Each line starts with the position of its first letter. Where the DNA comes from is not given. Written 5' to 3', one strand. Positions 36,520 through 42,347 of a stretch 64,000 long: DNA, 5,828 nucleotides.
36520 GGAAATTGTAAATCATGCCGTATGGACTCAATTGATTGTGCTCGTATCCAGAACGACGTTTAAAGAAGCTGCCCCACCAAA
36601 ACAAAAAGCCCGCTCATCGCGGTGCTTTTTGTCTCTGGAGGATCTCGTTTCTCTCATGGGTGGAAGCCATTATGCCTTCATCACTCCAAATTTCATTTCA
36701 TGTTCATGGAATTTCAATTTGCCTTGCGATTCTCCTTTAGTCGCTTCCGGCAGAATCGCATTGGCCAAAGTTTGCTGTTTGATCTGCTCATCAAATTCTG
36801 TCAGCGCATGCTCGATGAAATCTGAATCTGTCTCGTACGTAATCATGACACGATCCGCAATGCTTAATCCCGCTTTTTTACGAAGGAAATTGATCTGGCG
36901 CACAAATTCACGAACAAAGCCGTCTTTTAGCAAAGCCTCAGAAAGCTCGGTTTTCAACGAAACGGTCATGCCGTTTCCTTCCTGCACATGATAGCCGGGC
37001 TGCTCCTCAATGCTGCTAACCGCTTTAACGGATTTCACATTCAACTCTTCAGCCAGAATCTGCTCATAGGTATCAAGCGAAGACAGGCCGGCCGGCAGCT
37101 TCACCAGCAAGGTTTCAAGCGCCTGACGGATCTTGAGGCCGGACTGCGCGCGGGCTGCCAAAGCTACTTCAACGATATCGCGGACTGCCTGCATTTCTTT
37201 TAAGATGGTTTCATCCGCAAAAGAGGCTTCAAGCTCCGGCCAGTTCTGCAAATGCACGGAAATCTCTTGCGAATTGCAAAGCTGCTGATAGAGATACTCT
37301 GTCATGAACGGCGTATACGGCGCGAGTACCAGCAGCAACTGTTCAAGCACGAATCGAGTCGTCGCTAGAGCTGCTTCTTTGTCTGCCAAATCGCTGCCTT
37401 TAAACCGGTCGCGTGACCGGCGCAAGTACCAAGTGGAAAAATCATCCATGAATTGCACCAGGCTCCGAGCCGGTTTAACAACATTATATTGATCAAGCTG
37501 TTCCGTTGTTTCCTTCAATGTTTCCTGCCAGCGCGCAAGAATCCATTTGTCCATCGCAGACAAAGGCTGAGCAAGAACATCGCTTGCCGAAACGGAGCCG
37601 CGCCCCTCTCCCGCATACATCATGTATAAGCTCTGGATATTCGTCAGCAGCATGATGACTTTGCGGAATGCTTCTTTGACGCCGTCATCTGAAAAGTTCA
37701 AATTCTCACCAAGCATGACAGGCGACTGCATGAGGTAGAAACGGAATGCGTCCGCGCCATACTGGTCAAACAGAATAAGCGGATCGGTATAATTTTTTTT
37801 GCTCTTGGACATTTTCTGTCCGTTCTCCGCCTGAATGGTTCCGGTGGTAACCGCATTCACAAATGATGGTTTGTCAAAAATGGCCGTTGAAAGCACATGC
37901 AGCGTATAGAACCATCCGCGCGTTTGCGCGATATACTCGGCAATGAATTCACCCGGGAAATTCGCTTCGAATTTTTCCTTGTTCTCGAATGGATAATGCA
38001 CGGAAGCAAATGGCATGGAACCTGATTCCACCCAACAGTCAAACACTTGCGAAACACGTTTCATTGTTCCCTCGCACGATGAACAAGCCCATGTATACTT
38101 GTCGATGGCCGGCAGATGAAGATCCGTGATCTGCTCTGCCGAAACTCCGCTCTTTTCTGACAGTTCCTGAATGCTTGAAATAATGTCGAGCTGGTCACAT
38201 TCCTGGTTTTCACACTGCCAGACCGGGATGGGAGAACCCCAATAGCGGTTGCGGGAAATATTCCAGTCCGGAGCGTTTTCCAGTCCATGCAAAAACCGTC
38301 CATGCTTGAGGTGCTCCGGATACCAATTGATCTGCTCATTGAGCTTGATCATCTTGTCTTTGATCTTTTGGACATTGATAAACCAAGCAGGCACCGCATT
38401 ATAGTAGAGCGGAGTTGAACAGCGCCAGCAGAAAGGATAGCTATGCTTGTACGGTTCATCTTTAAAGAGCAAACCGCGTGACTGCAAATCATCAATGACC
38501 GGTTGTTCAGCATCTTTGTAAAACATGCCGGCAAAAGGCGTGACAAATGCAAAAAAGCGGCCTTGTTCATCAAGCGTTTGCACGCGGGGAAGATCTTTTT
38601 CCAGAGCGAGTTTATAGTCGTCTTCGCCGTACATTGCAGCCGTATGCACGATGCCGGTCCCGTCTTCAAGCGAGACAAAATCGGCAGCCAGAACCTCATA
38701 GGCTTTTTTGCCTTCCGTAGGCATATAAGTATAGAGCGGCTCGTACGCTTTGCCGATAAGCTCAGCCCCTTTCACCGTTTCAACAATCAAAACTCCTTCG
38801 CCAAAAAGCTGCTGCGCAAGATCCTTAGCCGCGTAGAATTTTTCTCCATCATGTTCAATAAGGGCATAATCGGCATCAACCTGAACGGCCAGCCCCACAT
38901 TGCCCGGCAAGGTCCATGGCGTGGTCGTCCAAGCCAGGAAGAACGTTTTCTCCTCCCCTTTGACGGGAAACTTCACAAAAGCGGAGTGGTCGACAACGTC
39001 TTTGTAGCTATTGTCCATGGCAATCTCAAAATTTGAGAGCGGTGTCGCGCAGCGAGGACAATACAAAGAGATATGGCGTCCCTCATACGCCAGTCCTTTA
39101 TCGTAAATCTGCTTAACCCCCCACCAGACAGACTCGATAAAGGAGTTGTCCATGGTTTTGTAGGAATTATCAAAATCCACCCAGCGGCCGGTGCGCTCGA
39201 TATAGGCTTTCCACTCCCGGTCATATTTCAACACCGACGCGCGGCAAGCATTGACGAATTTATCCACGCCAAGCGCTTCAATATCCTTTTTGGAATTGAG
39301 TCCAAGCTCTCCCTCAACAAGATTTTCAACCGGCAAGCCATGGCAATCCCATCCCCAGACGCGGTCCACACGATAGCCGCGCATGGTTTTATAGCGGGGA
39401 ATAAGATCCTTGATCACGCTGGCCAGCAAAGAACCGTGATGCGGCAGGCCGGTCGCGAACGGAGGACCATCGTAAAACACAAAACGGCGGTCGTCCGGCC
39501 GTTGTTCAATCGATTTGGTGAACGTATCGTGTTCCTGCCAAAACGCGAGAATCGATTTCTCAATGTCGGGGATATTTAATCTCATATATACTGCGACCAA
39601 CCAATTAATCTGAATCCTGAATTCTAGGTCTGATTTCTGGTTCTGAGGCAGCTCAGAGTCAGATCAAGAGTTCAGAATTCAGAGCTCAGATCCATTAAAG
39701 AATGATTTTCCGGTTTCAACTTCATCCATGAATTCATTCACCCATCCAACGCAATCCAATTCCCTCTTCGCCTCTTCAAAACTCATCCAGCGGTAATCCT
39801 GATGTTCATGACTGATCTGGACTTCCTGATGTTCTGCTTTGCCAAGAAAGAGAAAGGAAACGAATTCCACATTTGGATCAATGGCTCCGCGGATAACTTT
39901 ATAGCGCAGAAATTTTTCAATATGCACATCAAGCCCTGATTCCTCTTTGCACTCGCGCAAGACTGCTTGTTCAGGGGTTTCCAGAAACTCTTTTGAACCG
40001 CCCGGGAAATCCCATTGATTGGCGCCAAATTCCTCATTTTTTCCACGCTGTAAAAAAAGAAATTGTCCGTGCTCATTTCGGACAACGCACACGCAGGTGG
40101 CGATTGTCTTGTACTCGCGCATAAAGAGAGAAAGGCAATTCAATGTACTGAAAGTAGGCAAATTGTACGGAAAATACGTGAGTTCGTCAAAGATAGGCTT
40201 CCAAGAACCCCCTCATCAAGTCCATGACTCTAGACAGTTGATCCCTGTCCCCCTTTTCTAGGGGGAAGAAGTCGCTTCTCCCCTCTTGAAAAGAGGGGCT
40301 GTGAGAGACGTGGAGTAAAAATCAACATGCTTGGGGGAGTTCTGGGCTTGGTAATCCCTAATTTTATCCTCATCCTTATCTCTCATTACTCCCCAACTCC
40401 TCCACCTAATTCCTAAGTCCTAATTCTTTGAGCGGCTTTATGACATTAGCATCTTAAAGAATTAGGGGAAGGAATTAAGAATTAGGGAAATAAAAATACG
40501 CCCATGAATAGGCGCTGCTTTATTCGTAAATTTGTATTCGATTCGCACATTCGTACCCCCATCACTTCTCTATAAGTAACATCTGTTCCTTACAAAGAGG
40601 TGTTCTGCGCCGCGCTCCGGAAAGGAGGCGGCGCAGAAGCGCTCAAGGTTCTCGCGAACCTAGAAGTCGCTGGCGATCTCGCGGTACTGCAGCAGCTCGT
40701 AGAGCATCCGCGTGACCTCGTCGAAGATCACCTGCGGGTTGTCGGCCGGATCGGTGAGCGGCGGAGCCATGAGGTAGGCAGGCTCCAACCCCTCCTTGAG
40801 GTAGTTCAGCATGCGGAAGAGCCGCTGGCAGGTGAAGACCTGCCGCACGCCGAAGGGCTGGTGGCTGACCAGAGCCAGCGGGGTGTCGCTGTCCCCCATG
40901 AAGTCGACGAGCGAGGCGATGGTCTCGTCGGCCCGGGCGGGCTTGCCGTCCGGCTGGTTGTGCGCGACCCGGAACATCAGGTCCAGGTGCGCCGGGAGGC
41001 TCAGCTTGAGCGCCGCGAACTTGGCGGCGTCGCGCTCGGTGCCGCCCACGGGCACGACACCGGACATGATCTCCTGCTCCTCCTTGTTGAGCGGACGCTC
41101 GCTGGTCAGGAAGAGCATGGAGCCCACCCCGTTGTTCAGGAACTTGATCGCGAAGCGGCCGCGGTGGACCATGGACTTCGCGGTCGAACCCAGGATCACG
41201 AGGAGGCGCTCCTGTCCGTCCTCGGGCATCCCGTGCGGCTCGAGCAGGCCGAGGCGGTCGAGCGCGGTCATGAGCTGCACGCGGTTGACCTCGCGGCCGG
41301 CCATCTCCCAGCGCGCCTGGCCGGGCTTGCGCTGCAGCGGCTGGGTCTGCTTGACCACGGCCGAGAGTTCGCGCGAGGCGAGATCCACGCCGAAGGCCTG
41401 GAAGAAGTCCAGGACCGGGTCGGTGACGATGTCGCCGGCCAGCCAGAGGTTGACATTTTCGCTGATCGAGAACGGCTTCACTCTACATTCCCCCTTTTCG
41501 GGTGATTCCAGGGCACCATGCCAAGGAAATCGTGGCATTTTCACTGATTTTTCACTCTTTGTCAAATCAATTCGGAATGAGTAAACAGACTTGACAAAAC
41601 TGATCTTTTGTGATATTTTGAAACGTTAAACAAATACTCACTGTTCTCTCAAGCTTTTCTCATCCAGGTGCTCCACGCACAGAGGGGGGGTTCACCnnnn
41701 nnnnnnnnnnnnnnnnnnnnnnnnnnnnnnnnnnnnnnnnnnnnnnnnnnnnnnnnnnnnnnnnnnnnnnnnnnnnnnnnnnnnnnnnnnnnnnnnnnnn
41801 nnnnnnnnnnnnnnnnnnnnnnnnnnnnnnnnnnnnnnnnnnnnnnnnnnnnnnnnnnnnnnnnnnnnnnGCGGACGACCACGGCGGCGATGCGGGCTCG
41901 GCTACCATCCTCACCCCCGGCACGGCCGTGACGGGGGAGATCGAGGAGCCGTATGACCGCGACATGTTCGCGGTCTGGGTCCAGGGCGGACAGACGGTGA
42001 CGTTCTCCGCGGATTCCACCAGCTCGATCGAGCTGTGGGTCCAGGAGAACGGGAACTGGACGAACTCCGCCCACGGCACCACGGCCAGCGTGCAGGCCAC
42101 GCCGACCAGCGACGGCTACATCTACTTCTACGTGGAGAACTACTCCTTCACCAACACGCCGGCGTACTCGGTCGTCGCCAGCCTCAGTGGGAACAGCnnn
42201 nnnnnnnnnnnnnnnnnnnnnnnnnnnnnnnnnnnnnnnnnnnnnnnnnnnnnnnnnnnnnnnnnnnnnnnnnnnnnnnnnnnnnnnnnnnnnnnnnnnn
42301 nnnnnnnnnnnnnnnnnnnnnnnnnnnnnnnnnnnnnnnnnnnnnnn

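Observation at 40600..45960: High-GC four-gene island with its own promoter encoding lipoproteins (a PPC-like domain lipoprotein plus tandem paralogs)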

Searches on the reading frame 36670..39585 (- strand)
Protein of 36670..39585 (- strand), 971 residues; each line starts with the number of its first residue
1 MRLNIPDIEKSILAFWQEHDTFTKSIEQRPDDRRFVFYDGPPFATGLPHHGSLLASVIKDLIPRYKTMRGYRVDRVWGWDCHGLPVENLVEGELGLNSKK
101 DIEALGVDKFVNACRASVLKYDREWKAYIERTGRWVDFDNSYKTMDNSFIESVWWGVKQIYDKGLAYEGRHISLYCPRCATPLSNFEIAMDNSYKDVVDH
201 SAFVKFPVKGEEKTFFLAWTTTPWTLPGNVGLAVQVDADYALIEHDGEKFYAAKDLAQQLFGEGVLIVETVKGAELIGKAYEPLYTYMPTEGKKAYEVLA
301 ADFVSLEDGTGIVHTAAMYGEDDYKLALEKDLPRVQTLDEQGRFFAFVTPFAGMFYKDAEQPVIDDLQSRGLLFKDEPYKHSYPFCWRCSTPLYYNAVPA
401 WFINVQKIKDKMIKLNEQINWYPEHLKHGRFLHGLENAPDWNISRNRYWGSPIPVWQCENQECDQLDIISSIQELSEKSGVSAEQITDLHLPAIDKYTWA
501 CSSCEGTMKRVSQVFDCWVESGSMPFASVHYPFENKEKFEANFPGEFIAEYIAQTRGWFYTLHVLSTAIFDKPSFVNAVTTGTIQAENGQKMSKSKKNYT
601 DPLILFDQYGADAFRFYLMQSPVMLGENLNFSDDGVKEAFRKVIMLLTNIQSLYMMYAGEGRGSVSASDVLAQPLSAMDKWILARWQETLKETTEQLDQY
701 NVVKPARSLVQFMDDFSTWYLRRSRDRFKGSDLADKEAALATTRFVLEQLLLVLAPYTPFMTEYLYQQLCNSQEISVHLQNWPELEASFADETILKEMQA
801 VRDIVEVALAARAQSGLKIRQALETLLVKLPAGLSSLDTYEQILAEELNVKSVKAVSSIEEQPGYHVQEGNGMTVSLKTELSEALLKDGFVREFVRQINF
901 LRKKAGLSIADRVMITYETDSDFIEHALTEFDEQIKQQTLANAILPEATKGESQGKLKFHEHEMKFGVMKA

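Call 17: find_related_loci(query=window:36670-39585:-, collection=genome_contigs, flank=10000)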
Query window:36670-39585:- (971 aa) in genome_contigs; peptide patterns used: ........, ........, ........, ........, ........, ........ (x = any residue, [..] = any of these).
599 stretches matched a pattern (row limit reached: there are more); 589 encode a relative of the query (tblastn E <= 1e-3); the best 80 are kept; 80 distinct loci.
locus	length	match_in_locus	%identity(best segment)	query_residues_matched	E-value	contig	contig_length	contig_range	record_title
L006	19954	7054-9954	70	1-969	0e+0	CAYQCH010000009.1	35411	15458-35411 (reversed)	MAG TPA_asm: uncultured Gammaproteobacteria bacterium isolate SRP329715_co1_137 genome assembly, contig: NODE_1621_lengt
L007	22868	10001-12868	51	3-964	0e+0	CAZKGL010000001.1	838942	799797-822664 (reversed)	MAG TPA_asm: uncultured Gammaproteobacteria bacterium isolate binchicken_co134_9 genome assembly, contig: NODE_7_length_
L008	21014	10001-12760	52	2-944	0e+0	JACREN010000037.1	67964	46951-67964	MAG: Candidatus Gottesmanbacteria bacterium isolate NC_groundwater_1700_Pr3_B-0.1um_46_16 SR-2_scaffold_141_2627205, who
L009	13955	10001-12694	52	3-915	0e+0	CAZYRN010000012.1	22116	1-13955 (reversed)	MAG TPA_asm: uncultured Pseudomonadales bacterium isolate SRP144015_co1_64 genome assembly, contig: NODE_1176_length_221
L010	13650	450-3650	46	9-970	0e+0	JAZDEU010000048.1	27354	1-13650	MAG: bacterium isolate MEGAHIT-group-0.164 k141_590224, whole genome shotgun sequence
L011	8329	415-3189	50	8-954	0e+0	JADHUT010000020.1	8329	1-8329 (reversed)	MAG: Candidatus Microgenomates bacterium isolate BS150m-G53 BS-150m-C8127, whole genome shotgun sequence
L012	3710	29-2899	49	3-971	0e+0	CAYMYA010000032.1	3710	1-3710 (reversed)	MAG TPA_asm: uncultured Gammaproteobacteria bacterium isolate SRP192515_co2_178 genome assembly, contig: NODE_24099_leng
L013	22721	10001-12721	51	3-915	0e+0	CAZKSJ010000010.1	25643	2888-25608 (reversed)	MAG TPA_asm: uncultured Pseudomonadales bacterium isolate SRP239243_co2_85 genome assembly, contig: NODE_2943_length_256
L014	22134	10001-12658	52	3-915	0e+0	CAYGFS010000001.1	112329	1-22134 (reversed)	MAG TPA_asm: uncultured Pseudomonadales bacterium isolate ERP113451_co1_9 genome assembly, contig: NODE_76_length_112329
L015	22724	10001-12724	50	2-915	0e+0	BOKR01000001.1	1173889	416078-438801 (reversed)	MAG: Patescibacteria group bacterium BroJett025 DNA, sequence1, whole genome shotgun sequence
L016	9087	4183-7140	47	1-970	0e+0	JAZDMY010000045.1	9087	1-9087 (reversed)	MAG: bacterium isolate MEGAHIT-group-0.684 k141_18399758, whole genome shotgun sequence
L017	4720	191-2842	51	3-915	0e+0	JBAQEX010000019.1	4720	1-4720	MAG: Microgenomates group bacterium isolate MFD12003_ilm_asm_bin69 k127_108552, whole genome shotgun sequence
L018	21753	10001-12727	49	3-950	0e+0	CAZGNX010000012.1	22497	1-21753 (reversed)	MAG TPA_asm: uncultured Pseudomonadales bacterium isolate SRP192515_co1_89 genome assembly, contig: NODE_2106_length_224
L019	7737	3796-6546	50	3-909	0e+0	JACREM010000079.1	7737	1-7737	MAG: Candidatus Gottesmanbacteria bacterium isolate NC_groundwater_1699_Pr3_B-0.1um_43_117 SR-2_scaffold_141_3108988, wh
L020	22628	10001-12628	51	3-915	0e+0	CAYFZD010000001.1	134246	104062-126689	MAG TPA_asm: uncultured Pseudomonadales bacterium isolate ERP113451_co1_113 genome assembly, contig: NODE_44_length_1342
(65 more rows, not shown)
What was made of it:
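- Host: the IleRS relatives that carry informative names are Gottesmanbacteria, Microgenomates, Woesebacteria or Patescibacteria MAGs (call 17).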

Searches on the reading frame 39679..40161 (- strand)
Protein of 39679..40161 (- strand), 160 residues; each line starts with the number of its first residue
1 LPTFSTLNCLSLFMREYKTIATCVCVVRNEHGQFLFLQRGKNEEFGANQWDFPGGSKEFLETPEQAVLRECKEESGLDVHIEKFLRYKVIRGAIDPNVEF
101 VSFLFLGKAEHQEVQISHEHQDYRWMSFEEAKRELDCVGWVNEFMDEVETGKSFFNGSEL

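Call 3: search_protein_families(library=pfam, proteins=[window:39679-40161:-], max_evalue=1)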
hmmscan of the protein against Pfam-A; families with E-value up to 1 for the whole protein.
window:39679-40161:- (160 aa): 2 families
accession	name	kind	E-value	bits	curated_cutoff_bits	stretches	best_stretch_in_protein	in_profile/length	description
PF00293.34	NUDIX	-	1.8e-21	77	21.1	1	22-133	6-120/134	NUDIX domain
PF14815.12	NUDIX_4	-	5.1e-05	23.5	35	1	24-132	2-99/113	NUDIX domain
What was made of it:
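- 39679..40161 (-): NUDIX hydrolase gene. It belongs to the variable ileS-groEL interval but is low-GC (0.44). Pfam NUDIX, E 1.8e-21 (call 3).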

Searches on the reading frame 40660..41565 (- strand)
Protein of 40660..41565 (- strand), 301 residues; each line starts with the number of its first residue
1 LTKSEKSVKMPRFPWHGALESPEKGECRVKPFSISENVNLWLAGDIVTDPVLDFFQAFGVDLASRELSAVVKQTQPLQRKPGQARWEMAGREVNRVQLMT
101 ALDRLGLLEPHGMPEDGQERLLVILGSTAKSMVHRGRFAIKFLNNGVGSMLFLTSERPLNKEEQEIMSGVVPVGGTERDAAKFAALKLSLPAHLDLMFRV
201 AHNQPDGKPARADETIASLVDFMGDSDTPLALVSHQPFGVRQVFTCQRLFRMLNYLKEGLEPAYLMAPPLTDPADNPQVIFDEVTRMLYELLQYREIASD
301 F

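Call 3: search_protein_families(library=pfam, proteins=[window:40660-41565:-], max_evalue=1)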
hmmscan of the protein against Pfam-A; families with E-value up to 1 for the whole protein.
window:40660-41565:- (301 aa): 0 families

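Call 4: search_protein_families(library=ncbifam, proteins=[window:40660-41565:-], max_evalue=1)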
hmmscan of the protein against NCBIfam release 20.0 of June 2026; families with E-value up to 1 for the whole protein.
window:40660-41565:- (301 aa): 1 family
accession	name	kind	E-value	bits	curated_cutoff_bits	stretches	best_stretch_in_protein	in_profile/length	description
NF040912.1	SGM_5486_fam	subfamily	0.14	12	35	1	108-128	3-21/37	SGM_5486 family transporter-associated protein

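Call 10: find_homologous_proteins(query=window:40660-41565:-)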
Query window:40660-41565:- (301 aa): 1 proteins with E <= 0.001 among 1768 candidates.
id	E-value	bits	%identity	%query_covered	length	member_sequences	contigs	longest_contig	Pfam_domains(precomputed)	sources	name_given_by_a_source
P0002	8.4e-193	657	100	97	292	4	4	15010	-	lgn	-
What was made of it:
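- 40660..41481 (-): Gene A: 273 aa, no signal peptide, no detectable relatives. GC3 0.96, Nc 29. The ORF stays open up to 41565. Only self hits among 5.8 billion proteins (call 10).
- A is unique to this population (call 10).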

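Call 57: find_related_loci(query=window:40660-41481:-, collection=viral_contigs, flank=5000)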
Query window:40660-41481:- (273 aa) in viral_contigs; peptide patterns used: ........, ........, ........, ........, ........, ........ (x = any residue, [..] = any of these).
20 stretches matched a pattern, but none encodes a relative of the query by tblastn (E <= 1e-3).

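Call 60: predict_structure(protein=window:40660-41481:-)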
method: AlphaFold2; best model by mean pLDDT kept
length: 273 residues; sequences in the alignment: 1
mean_pLDDT: 35.6   pTM: 0.23
mean pLDDT of the five models: 35.6, 34.8, 33.3, 32.6, 31.8
residues with pLDDT >= 90: 0; 70-90: 0; 50-70: 2; < 50: 271
segments of 3 or more residues with pLDDT < 50: 1-131, 133-224, 226-273
pLDDT, mean of each block of 10 residues (from residue 1): 22 26 34 30 28 30 33 38 35 34 44 33 42 45 35 39 39 36 34 39 28 32 46 38 45 46 31 22
secondary structure, 60 per line:
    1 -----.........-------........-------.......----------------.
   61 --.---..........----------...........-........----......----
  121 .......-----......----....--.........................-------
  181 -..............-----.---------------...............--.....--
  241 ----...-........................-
elements in order: H6-14 H22-29 H37-43 H67-76 H87-97 H99-106 E111-116 E121-127 H133-138 E143-146 H149-173 H182-195 H218-231 H234-238 H249-272
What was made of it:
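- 40660..41481 (-): The AF2 model is unusable, pLDDT 36 (call 60).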

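Call 61: search_solved_structures(query=window:40660-41481:-, max_evalue=10)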
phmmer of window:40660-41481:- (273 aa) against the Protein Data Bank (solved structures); distinct sequences matched with E-value up to 10: 1.
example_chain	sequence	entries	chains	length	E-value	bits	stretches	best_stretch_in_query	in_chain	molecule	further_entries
2nnn_A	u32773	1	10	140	0.96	12.3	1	70-127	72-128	Probable transcriptional regulator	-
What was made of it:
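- Tried and rejected: The AF2 model of A from a single sequence has pLDDT 36 and was not used (call 60). phmmer of A against PDB sequences gave nothing (call 61).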

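Call 62: search_protein_families(library=phrogs, proteins=[window:40660-41481:-], max_evalue=0.1)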
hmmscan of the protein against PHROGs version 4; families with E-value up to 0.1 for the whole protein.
window:40660-41481:- (273 aa): 0 families

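Call 63: search_protein_families(library=padloc, proteins=[window:40660-41481:-], max_evalue=0.1)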
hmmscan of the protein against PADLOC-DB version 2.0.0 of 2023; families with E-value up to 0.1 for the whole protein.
window:40660-41481:- (273 aa): 0 families

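Call 86: search_dna_similar(query=window:40660-41481:-, collection=plasmids, mode=protein, max_evalue=0.01, max_rows=10)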
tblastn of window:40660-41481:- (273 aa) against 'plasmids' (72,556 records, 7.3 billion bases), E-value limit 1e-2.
No match.

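Call 87: search_dna_similar(query=window:40660-41481:-, collection=phages, mode=protein, max_evalue=0.01, max_rows=10)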
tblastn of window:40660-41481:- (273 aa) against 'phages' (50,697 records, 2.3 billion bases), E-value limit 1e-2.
No match.

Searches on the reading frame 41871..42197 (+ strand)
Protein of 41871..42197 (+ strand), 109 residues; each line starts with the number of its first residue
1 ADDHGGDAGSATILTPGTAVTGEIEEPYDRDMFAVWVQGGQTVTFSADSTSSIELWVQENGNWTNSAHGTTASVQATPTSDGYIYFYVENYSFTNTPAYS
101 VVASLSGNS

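Call 81: search_protein_families(library=pfam, proteins=[window:41871-42197:+], max_evalue=10)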
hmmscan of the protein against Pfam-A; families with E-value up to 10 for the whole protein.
seq(109 aa): 1 family
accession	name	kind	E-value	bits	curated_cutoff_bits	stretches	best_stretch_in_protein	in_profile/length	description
PF24225.1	DUF7441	-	0.064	13.7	27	1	25-60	14-48/68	Domain of unknown function (DUF7441)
